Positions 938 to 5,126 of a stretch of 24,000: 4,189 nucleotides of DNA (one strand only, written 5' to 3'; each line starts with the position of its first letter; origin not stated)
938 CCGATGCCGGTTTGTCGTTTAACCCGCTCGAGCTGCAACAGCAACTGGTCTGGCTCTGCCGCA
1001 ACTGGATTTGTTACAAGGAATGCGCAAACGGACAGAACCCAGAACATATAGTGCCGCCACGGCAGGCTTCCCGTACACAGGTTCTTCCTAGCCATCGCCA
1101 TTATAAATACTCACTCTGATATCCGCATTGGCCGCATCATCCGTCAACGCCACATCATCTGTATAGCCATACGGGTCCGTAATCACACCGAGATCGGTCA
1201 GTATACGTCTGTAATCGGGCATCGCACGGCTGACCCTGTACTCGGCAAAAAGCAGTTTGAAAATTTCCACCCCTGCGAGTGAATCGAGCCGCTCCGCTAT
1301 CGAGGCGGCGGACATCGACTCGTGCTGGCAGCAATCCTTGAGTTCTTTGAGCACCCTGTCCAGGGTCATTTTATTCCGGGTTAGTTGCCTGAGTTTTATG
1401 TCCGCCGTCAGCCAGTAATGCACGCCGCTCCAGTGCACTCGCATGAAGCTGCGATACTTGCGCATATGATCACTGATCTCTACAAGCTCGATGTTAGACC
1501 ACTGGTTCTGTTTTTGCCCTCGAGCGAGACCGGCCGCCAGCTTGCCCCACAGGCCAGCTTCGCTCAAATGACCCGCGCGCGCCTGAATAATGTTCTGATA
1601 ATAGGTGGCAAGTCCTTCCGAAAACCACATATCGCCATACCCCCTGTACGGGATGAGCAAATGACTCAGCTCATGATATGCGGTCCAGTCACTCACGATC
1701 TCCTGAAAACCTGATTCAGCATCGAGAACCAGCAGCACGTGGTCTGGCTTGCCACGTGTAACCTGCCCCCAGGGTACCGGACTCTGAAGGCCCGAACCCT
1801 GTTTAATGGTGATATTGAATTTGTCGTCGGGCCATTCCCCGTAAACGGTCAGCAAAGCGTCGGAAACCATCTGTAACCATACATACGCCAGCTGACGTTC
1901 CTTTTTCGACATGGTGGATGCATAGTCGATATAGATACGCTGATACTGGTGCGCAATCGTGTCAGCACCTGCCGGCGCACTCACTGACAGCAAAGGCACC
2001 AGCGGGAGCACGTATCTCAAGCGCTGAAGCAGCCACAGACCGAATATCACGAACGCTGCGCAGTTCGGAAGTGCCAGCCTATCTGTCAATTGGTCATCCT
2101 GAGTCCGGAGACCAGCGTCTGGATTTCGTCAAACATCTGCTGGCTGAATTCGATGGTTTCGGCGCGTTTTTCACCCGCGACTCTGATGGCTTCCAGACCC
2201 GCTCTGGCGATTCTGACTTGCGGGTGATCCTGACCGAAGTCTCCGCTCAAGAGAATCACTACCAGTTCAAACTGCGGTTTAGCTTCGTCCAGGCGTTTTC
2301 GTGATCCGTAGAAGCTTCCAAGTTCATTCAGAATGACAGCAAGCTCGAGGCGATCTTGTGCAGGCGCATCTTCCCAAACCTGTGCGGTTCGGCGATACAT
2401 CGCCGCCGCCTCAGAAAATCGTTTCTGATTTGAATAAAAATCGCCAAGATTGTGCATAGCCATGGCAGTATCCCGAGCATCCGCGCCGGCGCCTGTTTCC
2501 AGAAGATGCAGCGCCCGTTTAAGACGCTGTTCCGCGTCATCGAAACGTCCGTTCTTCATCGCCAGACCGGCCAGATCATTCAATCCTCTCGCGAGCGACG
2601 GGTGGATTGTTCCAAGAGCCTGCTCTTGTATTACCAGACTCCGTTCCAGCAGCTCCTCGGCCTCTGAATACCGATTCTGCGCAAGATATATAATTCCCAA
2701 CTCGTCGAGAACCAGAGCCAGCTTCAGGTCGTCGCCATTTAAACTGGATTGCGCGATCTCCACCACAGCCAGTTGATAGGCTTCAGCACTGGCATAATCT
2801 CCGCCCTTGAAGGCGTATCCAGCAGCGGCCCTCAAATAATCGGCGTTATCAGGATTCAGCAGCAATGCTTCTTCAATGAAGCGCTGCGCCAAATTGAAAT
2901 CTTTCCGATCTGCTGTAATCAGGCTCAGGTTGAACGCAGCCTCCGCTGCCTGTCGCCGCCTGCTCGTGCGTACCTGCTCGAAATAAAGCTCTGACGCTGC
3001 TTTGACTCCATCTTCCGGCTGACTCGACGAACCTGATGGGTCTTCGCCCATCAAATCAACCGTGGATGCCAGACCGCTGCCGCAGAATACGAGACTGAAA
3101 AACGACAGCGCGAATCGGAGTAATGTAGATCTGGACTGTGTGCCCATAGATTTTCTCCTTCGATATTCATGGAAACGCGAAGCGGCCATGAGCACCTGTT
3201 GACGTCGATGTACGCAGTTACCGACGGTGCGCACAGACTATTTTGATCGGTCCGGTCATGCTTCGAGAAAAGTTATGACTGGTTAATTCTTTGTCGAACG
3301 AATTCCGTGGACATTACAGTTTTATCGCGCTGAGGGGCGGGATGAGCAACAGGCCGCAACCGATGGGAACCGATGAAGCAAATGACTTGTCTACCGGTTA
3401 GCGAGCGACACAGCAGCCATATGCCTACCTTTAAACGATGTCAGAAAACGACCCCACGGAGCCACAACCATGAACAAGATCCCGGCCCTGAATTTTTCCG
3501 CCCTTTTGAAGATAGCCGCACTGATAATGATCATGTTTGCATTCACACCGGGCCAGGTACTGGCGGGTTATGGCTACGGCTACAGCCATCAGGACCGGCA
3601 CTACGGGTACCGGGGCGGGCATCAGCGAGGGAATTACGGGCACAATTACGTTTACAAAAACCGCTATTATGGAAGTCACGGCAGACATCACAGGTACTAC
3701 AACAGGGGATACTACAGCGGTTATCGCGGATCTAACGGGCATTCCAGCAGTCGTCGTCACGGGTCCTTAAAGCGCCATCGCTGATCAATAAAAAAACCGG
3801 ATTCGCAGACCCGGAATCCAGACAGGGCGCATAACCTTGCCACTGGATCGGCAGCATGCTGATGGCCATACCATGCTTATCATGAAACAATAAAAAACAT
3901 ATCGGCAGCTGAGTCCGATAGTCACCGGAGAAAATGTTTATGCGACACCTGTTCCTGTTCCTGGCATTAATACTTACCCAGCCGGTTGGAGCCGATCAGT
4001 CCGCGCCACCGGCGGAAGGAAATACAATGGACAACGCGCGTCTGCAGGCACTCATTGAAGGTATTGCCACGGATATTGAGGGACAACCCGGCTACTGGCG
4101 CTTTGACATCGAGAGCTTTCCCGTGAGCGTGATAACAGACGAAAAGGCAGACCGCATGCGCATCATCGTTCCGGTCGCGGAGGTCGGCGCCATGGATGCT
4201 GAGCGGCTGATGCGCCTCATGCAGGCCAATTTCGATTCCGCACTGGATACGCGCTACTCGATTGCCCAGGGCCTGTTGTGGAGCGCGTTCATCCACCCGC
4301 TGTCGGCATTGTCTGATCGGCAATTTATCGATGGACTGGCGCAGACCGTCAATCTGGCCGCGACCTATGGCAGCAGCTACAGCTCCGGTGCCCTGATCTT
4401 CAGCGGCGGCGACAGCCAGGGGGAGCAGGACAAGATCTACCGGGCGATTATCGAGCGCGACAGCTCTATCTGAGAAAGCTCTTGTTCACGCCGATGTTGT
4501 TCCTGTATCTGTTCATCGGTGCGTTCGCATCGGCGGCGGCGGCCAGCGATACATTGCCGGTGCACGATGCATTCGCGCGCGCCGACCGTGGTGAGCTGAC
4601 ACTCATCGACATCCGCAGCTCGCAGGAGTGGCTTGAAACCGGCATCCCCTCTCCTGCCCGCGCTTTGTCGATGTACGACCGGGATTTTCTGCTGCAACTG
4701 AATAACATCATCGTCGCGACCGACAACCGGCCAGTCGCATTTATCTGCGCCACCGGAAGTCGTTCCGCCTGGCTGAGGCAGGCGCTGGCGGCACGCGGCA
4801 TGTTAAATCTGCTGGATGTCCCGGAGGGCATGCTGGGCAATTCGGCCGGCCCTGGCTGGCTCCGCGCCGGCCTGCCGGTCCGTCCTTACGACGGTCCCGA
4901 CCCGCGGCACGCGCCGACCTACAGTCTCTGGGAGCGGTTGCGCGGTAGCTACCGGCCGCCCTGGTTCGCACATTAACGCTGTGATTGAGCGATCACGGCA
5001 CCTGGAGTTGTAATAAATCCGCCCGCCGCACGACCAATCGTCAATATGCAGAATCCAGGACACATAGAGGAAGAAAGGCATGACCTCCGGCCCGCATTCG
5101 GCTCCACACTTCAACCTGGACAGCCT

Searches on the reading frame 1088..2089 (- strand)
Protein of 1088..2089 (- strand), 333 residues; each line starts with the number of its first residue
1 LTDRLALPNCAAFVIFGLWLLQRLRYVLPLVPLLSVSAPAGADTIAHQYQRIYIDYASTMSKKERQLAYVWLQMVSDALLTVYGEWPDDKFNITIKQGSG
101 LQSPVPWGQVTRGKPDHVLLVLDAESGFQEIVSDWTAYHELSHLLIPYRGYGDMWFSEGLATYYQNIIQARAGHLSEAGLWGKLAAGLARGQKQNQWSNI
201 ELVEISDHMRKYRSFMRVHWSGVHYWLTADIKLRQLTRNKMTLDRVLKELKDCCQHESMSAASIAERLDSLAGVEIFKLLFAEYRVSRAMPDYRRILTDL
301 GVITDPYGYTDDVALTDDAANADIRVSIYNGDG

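Call 11: search_protein_families(library=pfam, proteins=[window:1088-2089:-], max_evalue=0.001)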
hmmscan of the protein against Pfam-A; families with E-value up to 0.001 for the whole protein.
window:1088-2089:- (333 aa): 1 family
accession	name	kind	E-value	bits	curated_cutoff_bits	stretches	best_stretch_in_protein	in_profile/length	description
PF05299.18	Peptidase_M61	-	8.9e-06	26.5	22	1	154-209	38-93/118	M61 glycyl aminopeptidase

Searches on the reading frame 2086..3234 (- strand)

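Call 11: search_protein_families(library=pfam, proteins=[window:2086-3234:-], max_evalue=0.001)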
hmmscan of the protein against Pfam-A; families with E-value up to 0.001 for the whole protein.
window:2086-3234:- (382 aa): 13 families
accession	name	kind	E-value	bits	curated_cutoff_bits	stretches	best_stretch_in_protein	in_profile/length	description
PF13424.12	TPR_12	-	1.2e-28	99.5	30.1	2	137-204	9-76/77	Tetratricopeptide repeat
PF13374.12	TPR_10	-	4.3e-27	93.7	27.5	2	173-212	2-41/42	Tetratricopeptide repeat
PF24885.1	TPR_NPHP3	-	9.1e-18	65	100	2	158-243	126-211/239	Nephrocystin-3 TPR domain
PF07719.23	TPR_2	-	5.1e-17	61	27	1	173-203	1-31/34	Tetratricopeptide repeat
PF13181.12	TPR_8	-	2.4e-14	52.6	25.7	0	259-282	3-26/34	Tetratricopeptide repeat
PF00515.34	TPR_1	-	4.9e-13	48.7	27.8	0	179-203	7-31/34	Tetratricopeptide repeat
PF13176.12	TPR_7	-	1.4e-10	40.8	27.9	1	176-201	2-27/36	Tetratricopeptide repeat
PF17874.7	TPR_MalT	-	7e-10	39.1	45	1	104-248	8-155/336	MalT-like TPR region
PF14559.12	TPR_19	-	3e-09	37.5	25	1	184-242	2-52/68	Tetratricopeptide repeat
PF13432.12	TPR_16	-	3.5e-09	37.4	32.7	1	221-284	3-58/65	Tetratricopeptide repeat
PF13428.12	TPR_14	-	1.3e-07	32.1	23.5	0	176-201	4-29/44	Tetratricopeptide repeat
PF13431.12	TPR_17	-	1.2e-06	28.7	24.4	0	120-151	2-33/34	Tetratricopeptide repeat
PF13371.12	TPR_9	-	7e-05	23.2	35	0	179-254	1-66/73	Tetratricopeptide repeat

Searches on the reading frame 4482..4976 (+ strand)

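Call 11: search_protein_families(library=pfam, proteins=[window:4482-4976:+], max_evalue=0.001)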
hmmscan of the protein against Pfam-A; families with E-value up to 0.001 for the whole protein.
window:4482-4976:+ (164 aa): 1 family
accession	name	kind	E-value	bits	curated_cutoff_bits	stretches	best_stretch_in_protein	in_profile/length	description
PF00581.25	Rhodanese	-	1.1e-06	29.4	22.2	1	33-116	8-95/102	Rhodanese-like domain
